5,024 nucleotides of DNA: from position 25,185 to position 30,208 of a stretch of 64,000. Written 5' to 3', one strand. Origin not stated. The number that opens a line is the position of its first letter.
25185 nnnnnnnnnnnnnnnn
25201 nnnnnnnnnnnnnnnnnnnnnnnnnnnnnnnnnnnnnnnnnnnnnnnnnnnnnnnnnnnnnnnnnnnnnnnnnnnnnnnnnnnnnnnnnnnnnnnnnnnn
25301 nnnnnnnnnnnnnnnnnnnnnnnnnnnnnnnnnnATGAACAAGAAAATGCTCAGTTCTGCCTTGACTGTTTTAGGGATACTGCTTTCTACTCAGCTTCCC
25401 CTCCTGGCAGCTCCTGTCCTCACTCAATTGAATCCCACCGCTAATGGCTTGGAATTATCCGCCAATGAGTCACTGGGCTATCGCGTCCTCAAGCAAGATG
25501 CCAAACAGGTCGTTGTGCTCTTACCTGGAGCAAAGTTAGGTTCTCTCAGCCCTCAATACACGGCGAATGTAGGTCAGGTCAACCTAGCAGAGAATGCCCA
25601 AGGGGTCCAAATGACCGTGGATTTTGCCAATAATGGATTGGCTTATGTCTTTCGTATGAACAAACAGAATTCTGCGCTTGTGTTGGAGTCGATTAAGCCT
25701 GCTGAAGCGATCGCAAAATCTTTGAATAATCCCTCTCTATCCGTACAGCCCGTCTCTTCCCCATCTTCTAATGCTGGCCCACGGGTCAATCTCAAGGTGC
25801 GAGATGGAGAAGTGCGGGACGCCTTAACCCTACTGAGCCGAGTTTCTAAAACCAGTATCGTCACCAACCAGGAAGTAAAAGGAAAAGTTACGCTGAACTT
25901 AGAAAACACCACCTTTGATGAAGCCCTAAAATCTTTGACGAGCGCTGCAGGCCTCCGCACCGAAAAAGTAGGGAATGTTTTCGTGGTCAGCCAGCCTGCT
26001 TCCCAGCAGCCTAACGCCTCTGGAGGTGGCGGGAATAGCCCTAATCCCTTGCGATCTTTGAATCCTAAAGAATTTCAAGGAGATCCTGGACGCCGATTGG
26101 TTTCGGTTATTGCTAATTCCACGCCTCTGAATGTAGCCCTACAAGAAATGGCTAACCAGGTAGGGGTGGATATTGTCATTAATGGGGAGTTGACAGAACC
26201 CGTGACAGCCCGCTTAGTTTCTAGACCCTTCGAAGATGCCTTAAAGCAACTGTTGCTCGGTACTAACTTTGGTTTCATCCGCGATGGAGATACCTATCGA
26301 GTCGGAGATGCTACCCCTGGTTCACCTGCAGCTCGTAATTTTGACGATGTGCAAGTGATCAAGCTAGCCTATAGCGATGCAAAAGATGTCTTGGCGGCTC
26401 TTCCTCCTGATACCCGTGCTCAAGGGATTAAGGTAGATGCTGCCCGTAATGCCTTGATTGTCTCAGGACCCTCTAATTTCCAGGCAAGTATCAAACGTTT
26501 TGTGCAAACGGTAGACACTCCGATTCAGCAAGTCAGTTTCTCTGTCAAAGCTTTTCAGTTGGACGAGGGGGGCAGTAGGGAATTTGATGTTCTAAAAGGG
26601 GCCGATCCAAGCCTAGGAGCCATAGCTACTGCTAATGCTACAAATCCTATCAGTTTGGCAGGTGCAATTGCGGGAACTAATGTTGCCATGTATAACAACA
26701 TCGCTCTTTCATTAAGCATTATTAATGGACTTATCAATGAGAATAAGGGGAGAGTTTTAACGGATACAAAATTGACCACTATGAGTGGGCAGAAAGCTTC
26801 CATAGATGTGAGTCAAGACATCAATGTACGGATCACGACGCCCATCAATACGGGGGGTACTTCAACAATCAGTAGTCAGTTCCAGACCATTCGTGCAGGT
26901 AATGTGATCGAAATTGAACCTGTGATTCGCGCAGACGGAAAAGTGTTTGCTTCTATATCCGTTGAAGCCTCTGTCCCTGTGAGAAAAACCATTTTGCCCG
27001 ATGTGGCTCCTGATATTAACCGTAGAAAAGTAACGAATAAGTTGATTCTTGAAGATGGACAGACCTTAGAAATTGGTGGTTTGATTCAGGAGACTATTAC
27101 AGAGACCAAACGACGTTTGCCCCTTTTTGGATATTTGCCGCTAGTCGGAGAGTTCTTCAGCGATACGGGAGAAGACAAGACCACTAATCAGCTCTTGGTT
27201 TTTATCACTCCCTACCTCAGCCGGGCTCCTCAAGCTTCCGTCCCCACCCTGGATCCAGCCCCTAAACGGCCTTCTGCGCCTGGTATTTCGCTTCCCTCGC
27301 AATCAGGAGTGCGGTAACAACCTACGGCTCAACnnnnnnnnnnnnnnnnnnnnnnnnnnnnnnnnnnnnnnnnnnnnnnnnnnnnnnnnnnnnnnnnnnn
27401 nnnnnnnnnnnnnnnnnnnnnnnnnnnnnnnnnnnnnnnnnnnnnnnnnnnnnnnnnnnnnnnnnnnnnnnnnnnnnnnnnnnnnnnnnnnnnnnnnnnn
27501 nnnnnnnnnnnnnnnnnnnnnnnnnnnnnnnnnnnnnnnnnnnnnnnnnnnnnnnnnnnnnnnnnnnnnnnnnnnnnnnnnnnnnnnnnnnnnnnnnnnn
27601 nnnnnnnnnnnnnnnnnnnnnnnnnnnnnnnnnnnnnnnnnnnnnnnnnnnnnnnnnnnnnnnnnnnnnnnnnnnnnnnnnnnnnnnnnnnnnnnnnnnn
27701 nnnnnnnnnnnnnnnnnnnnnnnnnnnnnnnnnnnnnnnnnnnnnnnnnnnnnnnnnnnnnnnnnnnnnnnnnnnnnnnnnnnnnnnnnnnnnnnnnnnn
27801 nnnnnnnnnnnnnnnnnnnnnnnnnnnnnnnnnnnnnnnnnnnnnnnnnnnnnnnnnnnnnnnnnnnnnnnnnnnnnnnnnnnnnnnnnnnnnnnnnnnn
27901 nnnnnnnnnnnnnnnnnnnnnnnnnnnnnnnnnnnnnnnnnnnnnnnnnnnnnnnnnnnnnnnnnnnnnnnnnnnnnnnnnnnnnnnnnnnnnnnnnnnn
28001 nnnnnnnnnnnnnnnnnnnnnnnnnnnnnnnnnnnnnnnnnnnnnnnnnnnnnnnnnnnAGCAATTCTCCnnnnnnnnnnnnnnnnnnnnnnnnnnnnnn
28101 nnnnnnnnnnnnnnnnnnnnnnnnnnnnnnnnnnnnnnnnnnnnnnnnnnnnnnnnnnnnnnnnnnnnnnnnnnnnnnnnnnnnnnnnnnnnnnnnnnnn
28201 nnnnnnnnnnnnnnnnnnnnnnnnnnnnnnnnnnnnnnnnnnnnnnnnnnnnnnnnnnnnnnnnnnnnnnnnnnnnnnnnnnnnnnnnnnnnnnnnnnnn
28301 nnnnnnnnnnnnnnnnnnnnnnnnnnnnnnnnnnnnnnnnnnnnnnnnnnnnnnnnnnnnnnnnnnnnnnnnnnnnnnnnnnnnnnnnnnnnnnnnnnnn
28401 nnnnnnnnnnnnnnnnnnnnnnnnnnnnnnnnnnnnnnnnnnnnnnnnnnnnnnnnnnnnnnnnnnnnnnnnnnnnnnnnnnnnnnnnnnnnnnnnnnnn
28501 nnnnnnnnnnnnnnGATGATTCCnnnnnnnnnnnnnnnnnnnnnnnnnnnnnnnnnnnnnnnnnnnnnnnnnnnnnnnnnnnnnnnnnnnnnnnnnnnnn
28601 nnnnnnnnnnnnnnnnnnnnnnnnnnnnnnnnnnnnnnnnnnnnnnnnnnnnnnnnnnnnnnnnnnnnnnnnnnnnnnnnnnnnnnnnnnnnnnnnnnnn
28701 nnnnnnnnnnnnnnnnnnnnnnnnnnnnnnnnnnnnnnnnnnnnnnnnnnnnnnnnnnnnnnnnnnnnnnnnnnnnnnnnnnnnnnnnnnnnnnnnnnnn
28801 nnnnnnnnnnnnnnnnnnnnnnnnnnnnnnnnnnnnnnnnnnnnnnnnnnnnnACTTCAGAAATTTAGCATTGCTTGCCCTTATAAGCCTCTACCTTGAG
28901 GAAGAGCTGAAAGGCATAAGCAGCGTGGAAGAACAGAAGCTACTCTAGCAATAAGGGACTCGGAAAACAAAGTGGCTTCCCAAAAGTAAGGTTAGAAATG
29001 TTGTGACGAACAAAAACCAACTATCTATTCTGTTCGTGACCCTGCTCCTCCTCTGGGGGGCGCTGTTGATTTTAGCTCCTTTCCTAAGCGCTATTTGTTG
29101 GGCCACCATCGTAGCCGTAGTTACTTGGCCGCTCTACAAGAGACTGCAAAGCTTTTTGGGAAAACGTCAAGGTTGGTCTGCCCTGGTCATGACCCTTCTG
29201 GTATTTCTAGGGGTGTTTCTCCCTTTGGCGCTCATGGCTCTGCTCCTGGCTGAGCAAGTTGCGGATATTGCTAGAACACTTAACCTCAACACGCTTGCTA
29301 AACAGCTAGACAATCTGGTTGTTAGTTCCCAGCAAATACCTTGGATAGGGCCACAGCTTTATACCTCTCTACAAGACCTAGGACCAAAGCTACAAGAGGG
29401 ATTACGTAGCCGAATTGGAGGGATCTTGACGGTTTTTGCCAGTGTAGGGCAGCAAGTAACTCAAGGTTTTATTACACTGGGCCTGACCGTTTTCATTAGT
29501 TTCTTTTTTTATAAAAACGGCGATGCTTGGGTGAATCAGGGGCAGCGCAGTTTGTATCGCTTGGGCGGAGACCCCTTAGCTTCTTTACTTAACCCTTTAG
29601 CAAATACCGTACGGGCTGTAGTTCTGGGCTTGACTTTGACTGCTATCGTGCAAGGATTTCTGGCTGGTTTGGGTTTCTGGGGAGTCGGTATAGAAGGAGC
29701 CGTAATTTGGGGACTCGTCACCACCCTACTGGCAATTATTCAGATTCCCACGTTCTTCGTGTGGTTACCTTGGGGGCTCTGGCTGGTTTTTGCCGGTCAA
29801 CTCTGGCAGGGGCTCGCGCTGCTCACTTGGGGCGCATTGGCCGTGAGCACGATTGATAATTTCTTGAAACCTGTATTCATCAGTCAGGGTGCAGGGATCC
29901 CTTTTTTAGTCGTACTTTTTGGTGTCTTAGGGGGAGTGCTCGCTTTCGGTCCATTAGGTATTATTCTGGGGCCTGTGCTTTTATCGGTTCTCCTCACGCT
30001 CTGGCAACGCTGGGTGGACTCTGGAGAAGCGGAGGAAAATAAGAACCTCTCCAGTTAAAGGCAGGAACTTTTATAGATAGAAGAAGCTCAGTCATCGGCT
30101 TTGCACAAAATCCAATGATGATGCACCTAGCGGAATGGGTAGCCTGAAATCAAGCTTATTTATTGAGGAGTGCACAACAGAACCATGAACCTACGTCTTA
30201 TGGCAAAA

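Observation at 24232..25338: A single bitopic protein may bridge the cytoplasmic ATPase and the outer-membrane secretin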

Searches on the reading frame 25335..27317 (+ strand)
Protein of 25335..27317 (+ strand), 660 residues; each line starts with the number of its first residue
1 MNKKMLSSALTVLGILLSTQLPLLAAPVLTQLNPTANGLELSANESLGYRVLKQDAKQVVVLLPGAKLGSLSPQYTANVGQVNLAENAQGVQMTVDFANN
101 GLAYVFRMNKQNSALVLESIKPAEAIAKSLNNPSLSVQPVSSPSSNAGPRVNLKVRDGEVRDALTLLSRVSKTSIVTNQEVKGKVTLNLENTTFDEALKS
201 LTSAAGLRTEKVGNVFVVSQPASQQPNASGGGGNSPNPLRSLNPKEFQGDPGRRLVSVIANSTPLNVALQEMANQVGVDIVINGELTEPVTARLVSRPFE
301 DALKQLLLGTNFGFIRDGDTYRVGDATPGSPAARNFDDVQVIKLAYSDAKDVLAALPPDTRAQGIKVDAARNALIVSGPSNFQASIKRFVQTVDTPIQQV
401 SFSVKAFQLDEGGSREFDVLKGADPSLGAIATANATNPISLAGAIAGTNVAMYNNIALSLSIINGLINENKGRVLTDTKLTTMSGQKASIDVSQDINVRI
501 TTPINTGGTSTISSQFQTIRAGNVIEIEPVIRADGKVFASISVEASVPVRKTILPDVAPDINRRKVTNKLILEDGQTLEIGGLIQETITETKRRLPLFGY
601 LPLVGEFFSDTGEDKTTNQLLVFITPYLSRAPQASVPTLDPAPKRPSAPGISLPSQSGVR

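Call 6: search_protein_families(library=pfam, proteins=[window:25335-27317:+], max_evalue=0.1)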
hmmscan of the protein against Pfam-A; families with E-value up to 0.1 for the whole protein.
window:25335-27317:+ (660 aa): 6 families
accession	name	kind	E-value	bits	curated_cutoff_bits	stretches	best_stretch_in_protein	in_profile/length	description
PF00263.26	Secretin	-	6.8e-37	127.1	27.5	1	466-628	2-167/169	Bacterial type II and III secretion system protein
PF07660.19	STN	-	1e-14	54.4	28.4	2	175-220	3-51/52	Secretin and TonB N terminus short domain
PF03958.22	Secretin_N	-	3.3e-08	34.1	28.2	1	339-399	1-69/69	Bacterial type II/III secretion system short domain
PF16344.10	FecR_C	-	0.0023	18.3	24.4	0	261-321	5-68/70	FecR, C-terminal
PF21305.2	type_II_gspD_N0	-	0.012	15.9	27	1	154-197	2-46/71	GspD-like, N0 domain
PF08284.16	RVP_2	-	0.062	13.5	20.3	0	363-424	54-112/136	Retroviral aspartyl protease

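Call 7: search_protein_families(library=ncbifam, proteins=[window:25335-27317:+], max_evalue=0.1)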
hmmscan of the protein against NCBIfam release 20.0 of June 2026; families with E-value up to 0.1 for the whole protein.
window:25335-27317:+ (660 aa): 8 families
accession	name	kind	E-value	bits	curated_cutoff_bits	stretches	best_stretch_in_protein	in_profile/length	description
TIGR02515.1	IV_pilus_PilQ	subfamily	2.9e-46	158.3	284.35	3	447-626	249-424/428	type IV pilus secretin PilQ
TIGR02517.1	type_II_gspD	equivalog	6.6e-35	120.6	351.35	2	358-633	296-594/600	type II secretion system secretin GspD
NF010083.0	PRK13568.1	equivalog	1.9e-33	115.9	554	2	256-630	28-418/419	DNA uptake porin HofQ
NF007851.2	PRK10560.1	exception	2.7e-27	95.6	598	2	341-628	121-408/412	DNA uptake porin HofQ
TIGR02516.1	type_III_yscC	equivalog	1.2e-24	86.8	238.45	2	359-627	195-459/463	type III secretion system outer membrane ring subunit SctC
TIGR02519.1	pilus_MshL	equivalog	1.5e-22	79.9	250.2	1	430-626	69-287/290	pilus (MSHA type) biogenesis protein MshL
NF011873.0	PRK15346.1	equivalog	2.8e-14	52.7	524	1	365-616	238-481/499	EscC/YscC/HrcC family type III secretion system outer membrane ring protein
NF042912.1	Amuc_1098_fam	equivalog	3.9e-12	45.1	750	1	562-625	729-792/805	Amuc_1098 family type IV pilus outer membrane protein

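Call 81: search_solved_structures(query=window:25335-27314:+, max_evalue=0.00001)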
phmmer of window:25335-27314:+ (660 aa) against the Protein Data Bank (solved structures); distinct sequences matched with E-value up to 0.00001: 22.
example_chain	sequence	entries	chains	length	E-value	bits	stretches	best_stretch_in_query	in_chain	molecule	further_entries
6ve2_A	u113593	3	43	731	2e-23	86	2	443-629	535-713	Fimbrial assembly protein PilQ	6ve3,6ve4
9x0w_A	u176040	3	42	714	7.7e-23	84.1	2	443-629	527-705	Fimbrial assembly protein PilQ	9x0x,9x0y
4av2_A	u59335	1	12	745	1.3e-22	83.4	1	365-628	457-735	TYPE IV PILUS BIOGENESIS AND COMPETENCE PROTEIN PILQ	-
7ofh_A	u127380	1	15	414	5e-22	81.4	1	339-628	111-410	Virion export protein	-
9sh1_A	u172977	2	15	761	7.5e-22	80.8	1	365-628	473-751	Type IV pilus biogenesis and competence protein PilQ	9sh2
3jc8_Qa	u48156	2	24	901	1.3e-21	80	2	464-628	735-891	PilQ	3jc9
6w6m_A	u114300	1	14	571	3.1e-18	68.9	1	443-627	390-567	Type IV pilus secretin PilQ family protein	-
6i1x_A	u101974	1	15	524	7.1e-18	67.7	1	422-630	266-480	Type II secretion system protein D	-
5w68_A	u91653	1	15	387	9.4e-18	67.3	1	442-632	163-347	Putative type II secretion protein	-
5zdh_A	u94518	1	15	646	1.8e-17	66.4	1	442-632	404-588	Type II secretion system protein D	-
5wln_G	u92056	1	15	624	8.6e-17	64.1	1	444-630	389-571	Type II secretion system protein D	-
6i1y_A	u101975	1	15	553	2.4e-15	59.4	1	437-630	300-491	General secretion pathway protein GspD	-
5wq7_A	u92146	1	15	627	3e-15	59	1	428-630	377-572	Putative type II secretion system protein D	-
5wq9_A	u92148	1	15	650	1.6e-14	56.6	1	459-630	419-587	Type II secretion system protein D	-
9k8v_A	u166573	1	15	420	1.9e-14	56.4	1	458-630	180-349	General secretion pathway protein D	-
4ar0_A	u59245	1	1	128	5.8e-06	28.4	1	147-218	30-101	TYPE IV PILUS BIOGENESIS AND COMPETENCE PROTEIN PILQ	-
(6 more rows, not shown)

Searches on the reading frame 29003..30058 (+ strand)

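Call 6: search_protein_families(library=pfam, proteins=[window:29003-30058:+], max_evalue=0.1)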
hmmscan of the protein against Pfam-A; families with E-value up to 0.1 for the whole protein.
window:29003-30058:+ (351 aa): 1 family
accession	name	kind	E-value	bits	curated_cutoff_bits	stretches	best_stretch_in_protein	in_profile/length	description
PF01594.21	AI-2E_transport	-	6.4e-38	131.2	34.3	1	9-337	3-326/327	AI-2E family transporter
